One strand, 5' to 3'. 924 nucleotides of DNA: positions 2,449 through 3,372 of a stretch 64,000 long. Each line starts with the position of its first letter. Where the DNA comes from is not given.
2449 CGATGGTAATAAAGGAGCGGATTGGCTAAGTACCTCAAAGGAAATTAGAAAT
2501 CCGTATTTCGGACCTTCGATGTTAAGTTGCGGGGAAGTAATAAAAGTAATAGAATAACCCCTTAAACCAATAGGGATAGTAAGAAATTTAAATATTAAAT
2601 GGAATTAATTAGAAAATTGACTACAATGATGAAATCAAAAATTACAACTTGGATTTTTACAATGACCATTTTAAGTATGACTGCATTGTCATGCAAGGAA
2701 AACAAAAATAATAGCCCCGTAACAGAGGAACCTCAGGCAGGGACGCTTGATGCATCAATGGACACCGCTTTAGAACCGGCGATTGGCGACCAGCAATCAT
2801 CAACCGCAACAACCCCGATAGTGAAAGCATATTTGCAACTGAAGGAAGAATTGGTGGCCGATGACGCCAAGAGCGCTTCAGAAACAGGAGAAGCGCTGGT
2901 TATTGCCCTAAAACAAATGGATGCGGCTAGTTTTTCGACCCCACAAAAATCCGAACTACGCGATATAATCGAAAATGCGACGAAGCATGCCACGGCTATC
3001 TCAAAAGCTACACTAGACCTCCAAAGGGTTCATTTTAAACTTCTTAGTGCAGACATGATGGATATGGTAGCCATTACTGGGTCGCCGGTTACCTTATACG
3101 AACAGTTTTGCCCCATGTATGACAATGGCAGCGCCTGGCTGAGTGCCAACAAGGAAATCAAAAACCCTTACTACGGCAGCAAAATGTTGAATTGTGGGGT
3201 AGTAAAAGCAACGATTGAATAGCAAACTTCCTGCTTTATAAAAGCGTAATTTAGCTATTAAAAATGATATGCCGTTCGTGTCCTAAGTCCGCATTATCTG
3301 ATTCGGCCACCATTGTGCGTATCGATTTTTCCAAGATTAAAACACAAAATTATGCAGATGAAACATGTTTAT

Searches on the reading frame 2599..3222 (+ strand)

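Call 10: search_protein_families(library=pfam, proteins=[window:2599-3222:+])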
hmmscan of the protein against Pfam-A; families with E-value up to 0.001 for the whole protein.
window:2599-3222:+ (207 aa): 1 family
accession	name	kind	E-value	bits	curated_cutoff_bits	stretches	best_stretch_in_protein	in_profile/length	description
PF11827.13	DUF3347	-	1e-19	71.6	25.5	1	74-161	1-89/93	Protein of unknown function (DUF3347)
